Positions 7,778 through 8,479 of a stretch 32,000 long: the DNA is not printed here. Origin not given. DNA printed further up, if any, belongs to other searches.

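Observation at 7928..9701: DsbA-like oxidoreductase in an operon with two paralogous membrane proteins carrying an intramembrane CxxC: candidate non-DsbB, non-VKOR redox partner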

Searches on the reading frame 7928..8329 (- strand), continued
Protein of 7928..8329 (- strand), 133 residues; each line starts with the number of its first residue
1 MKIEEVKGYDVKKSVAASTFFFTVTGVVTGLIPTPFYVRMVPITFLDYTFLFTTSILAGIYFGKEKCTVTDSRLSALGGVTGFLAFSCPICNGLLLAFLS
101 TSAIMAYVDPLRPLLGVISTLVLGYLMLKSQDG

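Call 39: find_encoding_contigs(protein=P0351, flank=5000, max_places=2)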
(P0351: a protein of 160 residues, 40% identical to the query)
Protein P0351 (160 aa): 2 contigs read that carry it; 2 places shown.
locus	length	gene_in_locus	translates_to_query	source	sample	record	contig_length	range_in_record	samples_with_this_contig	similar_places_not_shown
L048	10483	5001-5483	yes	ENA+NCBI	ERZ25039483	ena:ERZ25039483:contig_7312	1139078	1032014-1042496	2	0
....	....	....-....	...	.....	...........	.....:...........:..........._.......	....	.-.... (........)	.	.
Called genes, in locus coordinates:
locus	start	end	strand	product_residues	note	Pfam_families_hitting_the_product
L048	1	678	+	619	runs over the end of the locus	PF00496:SBP_bac_5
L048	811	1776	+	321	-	PF19300:BPD_transp_1_N, PF00528:BPD_transp_1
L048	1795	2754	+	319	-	PF12911:OppC_N, PF00528:BPD_transp_1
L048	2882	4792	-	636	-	PF00930:DPPIV_N (faint), PF26550:Tricorn_2nd (faint), PF07676:PD40, PF26549:Tricorn_N, PF25174:Beta-prop_THOC3 (weak), PF01738:DLH, PF00326:Peptidase_S9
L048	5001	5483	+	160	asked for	-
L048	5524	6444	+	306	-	PF00701:DHDPS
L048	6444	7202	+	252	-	PF01557:FAA_hydrolase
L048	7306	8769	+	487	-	PF11794:HpaB_N, PF03241:HpaB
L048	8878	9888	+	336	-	PF00903:Glyoxalase, PF13669:Glyoxalase_4 (faint), PF22677:Ble-like_N (faint), PF00903:Glyoxalase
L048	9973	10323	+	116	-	PF14742:GDE_N_bis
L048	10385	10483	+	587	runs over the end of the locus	PF14742:GDE_N_bis, PF06202:GDE_C (faint), PF22422:MGH1-like_GH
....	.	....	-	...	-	?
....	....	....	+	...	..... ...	-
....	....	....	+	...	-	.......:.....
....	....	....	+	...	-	?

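Call 40: find_encoding_contigs(protein=P0285, flank=4000, max_places=1)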
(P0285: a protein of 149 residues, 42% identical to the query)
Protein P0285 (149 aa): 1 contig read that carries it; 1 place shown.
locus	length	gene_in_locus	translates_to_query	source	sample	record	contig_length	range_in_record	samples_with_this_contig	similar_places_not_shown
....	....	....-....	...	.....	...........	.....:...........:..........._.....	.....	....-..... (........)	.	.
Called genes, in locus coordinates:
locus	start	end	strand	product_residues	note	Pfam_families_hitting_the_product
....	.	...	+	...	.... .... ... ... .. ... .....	-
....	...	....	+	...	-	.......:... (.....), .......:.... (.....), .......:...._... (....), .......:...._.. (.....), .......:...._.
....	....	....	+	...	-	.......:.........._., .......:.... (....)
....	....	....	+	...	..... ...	-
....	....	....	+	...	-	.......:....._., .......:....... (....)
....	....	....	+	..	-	-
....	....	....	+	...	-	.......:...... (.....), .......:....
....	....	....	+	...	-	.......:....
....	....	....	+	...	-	-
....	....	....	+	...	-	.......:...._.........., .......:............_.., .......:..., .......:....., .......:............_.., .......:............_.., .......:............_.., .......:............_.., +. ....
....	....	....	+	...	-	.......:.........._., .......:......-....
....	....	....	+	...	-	-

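Call 41: find_encoding_contigs(protein=P0302, flank=4000, max_places=1)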
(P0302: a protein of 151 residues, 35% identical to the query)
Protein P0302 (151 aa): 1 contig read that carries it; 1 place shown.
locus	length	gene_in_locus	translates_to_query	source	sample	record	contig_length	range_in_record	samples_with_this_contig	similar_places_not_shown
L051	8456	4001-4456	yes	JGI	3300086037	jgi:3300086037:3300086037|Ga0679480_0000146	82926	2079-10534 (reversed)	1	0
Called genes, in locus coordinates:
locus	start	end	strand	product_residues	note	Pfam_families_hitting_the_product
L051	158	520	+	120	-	-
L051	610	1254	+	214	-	PF13628:DUF4142, PF03713:DUF305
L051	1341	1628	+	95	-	PF02583:Trns_repr_metal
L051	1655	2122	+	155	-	PF14342:DUF4396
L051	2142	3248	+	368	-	PF12704:MacB_PCD, PF02687:FtsX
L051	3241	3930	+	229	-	PF13191:AAA_16 (faint), PF00005:ABC_tran, PF02463:SMC_N (faint), PF13304:AAA_21 (faint)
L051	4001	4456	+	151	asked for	-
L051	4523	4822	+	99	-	PF13409:GST_N_2 (weak), PF13417:GST_N_3 (weak)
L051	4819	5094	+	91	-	-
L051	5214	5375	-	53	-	-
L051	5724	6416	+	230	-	PF01638:HxlR, PF02036:SCP2 (weak)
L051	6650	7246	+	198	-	PF00484:Pro_CA (weak)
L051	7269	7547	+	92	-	PF01638:HxlR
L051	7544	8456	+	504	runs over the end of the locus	PF07690:MFS_1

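Call 42: find_encoding_contigs(protein=P0337, flank=4000, max_places=1)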
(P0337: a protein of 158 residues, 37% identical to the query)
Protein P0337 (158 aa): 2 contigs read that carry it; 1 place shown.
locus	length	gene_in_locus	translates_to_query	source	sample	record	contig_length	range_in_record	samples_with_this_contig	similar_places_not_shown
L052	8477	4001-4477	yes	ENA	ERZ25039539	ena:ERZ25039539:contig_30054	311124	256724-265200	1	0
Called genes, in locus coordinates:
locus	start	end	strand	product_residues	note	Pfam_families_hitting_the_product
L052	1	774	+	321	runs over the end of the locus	PF19300:BPD_transp_1_N, PF00528:BPD_transp_1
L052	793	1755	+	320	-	PF12911:OppC_N, PF00528:BPD_transp_1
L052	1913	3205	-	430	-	PF26549:Tricorn_N (weak), PF01738:DLH (weak), PF02129:Peptidase_S15 (faint), PF00326:Peptidase_S9, PF12740:PETase (faint)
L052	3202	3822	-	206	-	PF00930:DPPIV_N (faint), PF26550:Tricorn_2nd (weak), PF26549:Tricorn_N, PF07676:PD40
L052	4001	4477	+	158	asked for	-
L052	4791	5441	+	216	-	PF00701:DHDPS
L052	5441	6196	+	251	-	PF01557:FAA_hydrolase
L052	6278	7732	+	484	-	PF11794:HpaB_N, PF03241:HpaB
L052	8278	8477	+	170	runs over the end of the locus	PF00903:Glyoxalase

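Call 43: find_encoding_contigs(protein=P0389, flank=4000, max_places=1)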
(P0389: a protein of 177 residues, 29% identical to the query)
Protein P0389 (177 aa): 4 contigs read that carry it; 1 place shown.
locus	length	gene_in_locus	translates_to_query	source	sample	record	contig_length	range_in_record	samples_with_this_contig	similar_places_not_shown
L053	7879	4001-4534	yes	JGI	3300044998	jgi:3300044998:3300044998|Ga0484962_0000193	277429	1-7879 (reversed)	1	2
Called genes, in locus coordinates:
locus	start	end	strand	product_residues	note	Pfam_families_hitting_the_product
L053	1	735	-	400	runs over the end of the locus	PF00067:p450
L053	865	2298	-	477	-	PF00180:Iso_dh, PF18324:Isocitrate_DH_C_bact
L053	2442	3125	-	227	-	PF00881:Nitroreductase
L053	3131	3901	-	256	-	PF00378:ECH_1, PF16113:ECH_2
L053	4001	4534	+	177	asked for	-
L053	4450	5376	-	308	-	PF00296:Bac_luciferase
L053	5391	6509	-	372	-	PF02771:Acyl-CoA_dh_N, PF00441:Acyl-CoA_dh_1 (weak), PF08028:Acyl-CoA_dh_2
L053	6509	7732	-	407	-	PF02771:Acyl-CoA_dh_N, PF02770:Acyl-CoA_dh_M, PF00441:Acyl-CoA_dh_1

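Call 54: predict_structure(alignment_id=A3)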
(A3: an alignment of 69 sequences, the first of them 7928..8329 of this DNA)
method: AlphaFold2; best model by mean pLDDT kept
length: 133 residues; sequences in the alignment: 69
mean_pLDDT: 80.6   pTM: 0.67
mean pLDDT of the five models: 80.6, 79.8, 78.9, 75.9, 75.2
residues with pLDDT >= 90: 17; 70-90: 102; 50-70: 12; < 50: 2
segments of 3 or more residues with pLDDT < 50: none
pLDDT, mean of each block of 10 residues (from residue 1): 61 93 88 76 85 89 74 77 74 82 84 85 83 69
secondary structure, 60 per line:
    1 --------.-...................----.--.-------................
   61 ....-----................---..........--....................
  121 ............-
elements in order: H11-29 H45-63 H70-85 H89-98 H101-132

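Call 62: fold_search(model_id=the predicted structure, library=pdb)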
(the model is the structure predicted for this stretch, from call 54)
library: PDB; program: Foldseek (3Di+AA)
matches with E <= 10: 31; with E <= 0.001: 0
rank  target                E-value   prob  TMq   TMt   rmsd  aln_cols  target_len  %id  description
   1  4k0d_B                3.7e+00  0.14  0.36  0.34   7.9       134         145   12  Periplasmic sensor domain of sensor histidine kinase, Adeh_2942 (released 2013-06-12)
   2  4csk                  5.4e+00  0.06  0.26  0.16  13.6       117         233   16  human Aquaporin (released 2014-12-24)
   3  8wm6_c                5.4e+00  0.03  0.20  0.16  17.8       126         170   13  The structure of PSI-CAC(L-14)of R.salina at 2.7 angstroms resolution (released 2024-05-29)
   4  3llq_B                5.7e+00  0.04  0.24  0.15  16.6       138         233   17  Aquaporin structure from plant pathogen Agrobacterium Tumerfaciens (released 2010-02-16)
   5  8e7x_C                6.0e+00  0.09  0.40  0.37  14.7       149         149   11  RsTSPO A138F with one Heme bound (released 2023-03-29)
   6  8e7x_B                6.3e+00  0.07  0.34  0.30  12.8       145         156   12  RsTSPO A138F with one Heme bound (released 2023-03-29)
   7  7y7b_2                6.3e+00  0.03  0.24  0.19  18.0       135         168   14  Cryo-EM structure of cryptophyte photosystem I (released 2023-04-12)
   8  3kfc_C                6.3e+00  0.03  0.21  0.17  17.7       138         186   13  Complex Structure of LXR with an agonist (released 2009-12-08)
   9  9kym_D                6.3e+00  0.02  0.20  0.16  16.5       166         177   18  Folate ECF transporter affected by PFOS (released 2025-06-18)
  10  9wq2_A                6.7e+00  0.09  0.30  0.12  16.8       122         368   11  Structure of 3TM-SAVED dimer bound to 2'3'-cGAMP (released 2026-04-01)
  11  4uc1_B                6.7e+00  0.08  0.34  0.31  10.3       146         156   10  High resolution crystal structure of translocator protein 18kDa (TSPO) from Rhodobacter sphaeroides (A139T Mutant) in  (released 2015-02-04)
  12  1lih                  6.7e+00  0.06  0.28  0.24  10.0       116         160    8  THREE-DIMENSIONAL STRUCTURES OF THE LIGAND-BINDING DOMAIN OF THE BACTERIAL ASPARTATE RECEPTOR WITH AND WITHOUT A LIGAND (released 1995-09-15)
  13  3mfn_A                6.7e+00  0.06  0.27  0.28   9.0       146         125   11  Dfer_2879 protein of unknown function from Dyadobacter fermentans (released 2010-04-14)
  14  1yg2                  6.7e+00  0.03  0.18  0.15  14.9       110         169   11  Structure of the Vibrio cholerae virulence activator AphA (released 2005-01-11)
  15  7uze_A                7.9e+00  0.04  0.25  0.16  14.6       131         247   14  Erythrocyte ankyrin-1 complex class 2 local refinement of AQP1 (C4 symmetry applied) (released 2022-07-20)
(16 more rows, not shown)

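Call 77: find_encoding_contigs(protein=P0326, flank=4000, max_places=1)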
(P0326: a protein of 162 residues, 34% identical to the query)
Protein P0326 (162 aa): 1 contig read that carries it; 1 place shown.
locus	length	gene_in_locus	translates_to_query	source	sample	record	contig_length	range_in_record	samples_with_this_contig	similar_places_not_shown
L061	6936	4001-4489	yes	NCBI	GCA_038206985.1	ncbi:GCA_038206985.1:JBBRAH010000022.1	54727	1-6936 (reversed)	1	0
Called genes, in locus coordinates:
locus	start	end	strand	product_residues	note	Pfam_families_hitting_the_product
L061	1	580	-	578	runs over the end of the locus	-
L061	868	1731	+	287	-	PF07859:Abhydrolase_3 (weak), PF12697:Abhydrolase_6 (weak)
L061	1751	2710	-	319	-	PF05569:Peptidase_M56 (faint), PF01435:Peptidase_M48 (faint)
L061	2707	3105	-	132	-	PF03965:Penicillinase_R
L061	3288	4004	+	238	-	PF02475:TRM5-TYW2_MTfase (faint), PF13489:Methyltransf_23, PF01209:Ubie_methyltran, PF13847:Methyltransf_31, PF08241:Methyltransf_11, PF08242:Methyltransf_12, PF13649:Methyltransf_25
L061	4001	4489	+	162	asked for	-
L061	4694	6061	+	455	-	PF13520:AA_permease_2, PF00324:AA_permease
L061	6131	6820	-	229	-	-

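Call 78: find_encoding_contigs(protein=P0316, flank=4000, max_places=1)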
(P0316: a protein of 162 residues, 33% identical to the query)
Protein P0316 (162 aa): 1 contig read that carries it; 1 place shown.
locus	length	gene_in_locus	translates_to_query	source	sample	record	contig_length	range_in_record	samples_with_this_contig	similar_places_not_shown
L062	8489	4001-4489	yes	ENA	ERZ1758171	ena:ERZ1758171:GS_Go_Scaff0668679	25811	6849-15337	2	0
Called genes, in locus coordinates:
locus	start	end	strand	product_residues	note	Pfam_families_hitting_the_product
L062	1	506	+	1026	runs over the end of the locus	PF04389:Peptidase_M28, PF00801:PKD, PF18911:PKD_4, PF00353:HemolysinCabind (weak)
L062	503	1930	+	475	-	-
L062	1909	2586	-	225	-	PF00211:Guanylate_cyc, PF04945:YHS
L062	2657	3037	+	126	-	PF03965:Penicillinase_R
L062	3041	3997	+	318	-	-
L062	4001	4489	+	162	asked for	-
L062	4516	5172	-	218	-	PF13628:DUF4142, PF03713:DUF305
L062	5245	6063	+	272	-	PF01790:LGT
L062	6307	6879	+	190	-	-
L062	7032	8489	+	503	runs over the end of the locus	PF00672:HAMP, PF00211:Guanylate_cyc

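Call 79: find_encoding_contigs(protein=P0383, flank=4000, max_places=1)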
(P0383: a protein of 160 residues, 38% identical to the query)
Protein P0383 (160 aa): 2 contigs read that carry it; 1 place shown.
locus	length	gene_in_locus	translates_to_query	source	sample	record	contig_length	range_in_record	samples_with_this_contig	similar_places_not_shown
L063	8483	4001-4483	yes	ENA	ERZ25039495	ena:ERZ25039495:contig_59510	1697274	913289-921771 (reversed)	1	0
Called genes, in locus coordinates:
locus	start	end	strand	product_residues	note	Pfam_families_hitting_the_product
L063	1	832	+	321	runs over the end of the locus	PF19300:BPD_transp_1_N, PF00528:BPD_transp_1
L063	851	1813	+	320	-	PF12911:OppC_N, PF00528:BPD_transp_1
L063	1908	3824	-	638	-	PF00930:DPPIV_N (faint), PF26550:Tricorn_2nd (weak), PF07676:PD40, PF12894:ANAPC4_WD40 (faint), PF26549:Tricorn_N, PF25174:Beta-prop_THOC3 (weak), PF00326:Peptidase_S9, PF01738:DLH (weak), +2 more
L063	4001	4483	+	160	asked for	-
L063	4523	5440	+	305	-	PF00701:DHDPS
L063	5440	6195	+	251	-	PF01557:FAA_hydrolase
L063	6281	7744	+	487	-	PF11794:HpaB_N, PF03241:HpaB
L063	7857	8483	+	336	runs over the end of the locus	PF00903:Glyoxalase, PF13669:Glyoxalase_4 (faint), PF22677:Ble-like_N (faint), PF22247:Diox-like_N (weak), PF00903:Glyoxalase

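Call 83: find_related_loci(query=A5, collection=metagenome_contigs, flank=4000)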
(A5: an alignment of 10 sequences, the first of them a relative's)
Query A5 (148 aa) in metagenome_contigs; peptide patterns used: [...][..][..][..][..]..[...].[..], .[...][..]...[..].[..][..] (x = any residue, [..] = any of these).
600 stretches matched a pattern (row limit reached: there are more); 528 encode a relative of the query (tblastn E <= 1e-3); the best 80 are kept; 80 distinct loci.
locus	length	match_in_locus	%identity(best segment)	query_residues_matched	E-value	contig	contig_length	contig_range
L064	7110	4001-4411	44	1-142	1e-36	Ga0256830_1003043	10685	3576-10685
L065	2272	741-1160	47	2-141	1e-36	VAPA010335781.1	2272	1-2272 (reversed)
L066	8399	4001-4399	47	2-135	3e-35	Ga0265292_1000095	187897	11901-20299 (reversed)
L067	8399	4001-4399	44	1-134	9e-35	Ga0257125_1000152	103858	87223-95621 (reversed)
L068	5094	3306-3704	44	1-134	9e-35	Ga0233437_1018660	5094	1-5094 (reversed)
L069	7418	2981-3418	39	1-146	1e-33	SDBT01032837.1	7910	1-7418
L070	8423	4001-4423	43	4-144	1e-32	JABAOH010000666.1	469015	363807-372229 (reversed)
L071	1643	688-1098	38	1-142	2e-31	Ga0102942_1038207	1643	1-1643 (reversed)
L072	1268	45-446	44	1-135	7e-32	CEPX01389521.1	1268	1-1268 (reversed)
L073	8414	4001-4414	40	1-135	2e-31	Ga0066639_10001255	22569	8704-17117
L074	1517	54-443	41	1-131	1e-30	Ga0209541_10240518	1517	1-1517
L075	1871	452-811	43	19-142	2e-29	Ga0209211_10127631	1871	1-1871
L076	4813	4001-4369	39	15-143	2e-29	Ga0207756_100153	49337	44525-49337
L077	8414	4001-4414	38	4-147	2e-28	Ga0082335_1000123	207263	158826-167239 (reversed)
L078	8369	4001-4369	38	15-143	2e-28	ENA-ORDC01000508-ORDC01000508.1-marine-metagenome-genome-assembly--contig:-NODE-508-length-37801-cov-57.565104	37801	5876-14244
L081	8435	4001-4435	39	2-142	2e-28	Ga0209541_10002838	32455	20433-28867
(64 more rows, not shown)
